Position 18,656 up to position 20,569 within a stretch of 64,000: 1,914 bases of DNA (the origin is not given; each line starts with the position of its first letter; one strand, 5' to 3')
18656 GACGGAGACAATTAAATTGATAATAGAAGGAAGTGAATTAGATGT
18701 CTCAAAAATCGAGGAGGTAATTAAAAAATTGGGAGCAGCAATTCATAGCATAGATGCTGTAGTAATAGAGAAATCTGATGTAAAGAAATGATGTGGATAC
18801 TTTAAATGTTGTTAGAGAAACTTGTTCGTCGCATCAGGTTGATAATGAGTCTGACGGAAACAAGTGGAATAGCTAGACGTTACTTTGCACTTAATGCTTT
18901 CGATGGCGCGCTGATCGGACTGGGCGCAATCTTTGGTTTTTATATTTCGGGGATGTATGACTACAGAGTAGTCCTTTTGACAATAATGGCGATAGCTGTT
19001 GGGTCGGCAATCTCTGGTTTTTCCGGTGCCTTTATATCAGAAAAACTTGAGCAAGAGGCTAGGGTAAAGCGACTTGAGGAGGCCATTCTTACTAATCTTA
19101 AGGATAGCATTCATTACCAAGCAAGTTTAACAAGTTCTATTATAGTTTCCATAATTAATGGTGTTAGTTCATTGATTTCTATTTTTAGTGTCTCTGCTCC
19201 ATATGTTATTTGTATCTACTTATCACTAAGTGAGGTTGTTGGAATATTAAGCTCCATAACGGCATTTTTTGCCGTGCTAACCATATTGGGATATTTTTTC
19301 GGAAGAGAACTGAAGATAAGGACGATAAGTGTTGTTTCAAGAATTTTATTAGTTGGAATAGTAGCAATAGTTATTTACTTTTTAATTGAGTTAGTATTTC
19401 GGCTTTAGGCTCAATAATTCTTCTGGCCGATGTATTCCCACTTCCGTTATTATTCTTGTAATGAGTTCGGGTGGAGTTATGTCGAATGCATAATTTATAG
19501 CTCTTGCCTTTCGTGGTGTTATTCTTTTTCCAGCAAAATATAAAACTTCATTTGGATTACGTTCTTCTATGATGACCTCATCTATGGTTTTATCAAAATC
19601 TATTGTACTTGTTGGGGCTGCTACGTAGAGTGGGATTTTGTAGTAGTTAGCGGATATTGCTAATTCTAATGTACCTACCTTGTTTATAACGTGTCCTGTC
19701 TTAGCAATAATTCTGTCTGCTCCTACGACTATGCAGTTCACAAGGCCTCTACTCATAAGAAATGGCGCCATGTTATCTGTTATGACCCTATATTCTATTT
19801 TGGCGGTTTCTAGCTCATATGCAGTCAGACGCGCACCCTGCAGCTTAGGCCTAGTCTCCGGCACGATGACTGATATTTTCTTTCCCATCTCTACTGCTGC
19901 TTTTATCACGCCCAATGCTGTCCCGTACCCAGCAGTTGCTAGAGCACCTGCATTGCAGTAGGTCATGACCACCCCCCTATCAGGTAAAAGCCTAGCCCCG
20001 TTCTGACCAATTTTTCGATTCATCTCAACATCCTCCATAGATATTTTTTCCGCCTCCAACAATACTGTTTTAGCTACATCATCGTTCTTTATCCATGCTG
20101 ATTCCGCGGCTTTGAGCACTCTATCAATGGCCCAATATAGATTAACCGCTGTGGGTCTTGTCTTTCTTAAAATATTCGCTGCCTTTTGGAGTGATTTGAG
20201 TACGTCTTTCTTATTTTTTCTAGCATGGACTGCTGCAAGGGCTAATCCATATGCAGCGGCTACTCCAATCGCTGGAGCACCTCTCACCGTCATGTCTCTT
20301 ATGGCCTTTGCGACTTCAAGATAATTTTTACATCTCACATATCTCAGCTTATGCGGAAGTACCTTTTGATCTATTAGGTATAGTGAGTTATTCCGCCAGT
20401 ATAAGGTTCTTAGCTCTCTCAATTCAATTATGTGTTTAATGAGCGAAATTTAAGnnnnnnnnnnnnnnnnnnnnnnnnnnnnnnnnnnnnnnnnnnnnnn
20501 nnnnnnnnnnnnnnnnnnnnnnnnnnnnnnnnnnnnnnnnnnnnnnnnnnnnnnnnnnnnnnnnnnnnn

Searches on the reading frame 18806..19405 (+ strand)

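Call 25: search_protein_families(library=pfam, proteins=[window:18806-19405:+], max_evalue=0.01)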
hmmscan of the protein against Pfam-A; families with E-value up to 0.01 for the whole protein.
window:18806-19405:+ (200 aa): 1 family
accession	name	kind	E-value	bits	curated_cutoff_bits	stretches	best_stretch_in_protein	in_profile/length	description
PF01988.24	VIT1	-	0.00094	19.5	28.1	0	29-91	6-68/214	VIT family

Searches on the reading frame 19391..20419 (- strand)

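Call 29: search_protein_families(library=pfam, proteins=[window:19391-20419:-], max_evalue=0.001)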
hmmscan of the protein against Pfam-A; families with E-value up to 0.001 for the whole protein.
window:19391-20419:- (342 aa): 1 family
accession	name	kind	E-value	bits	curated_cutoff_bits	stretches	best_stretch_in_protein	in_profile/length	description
PF01008.23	IF-2B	-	4.3e-85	285.8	22.4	1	45-332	2-280/280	Initiation factor 2 subunit family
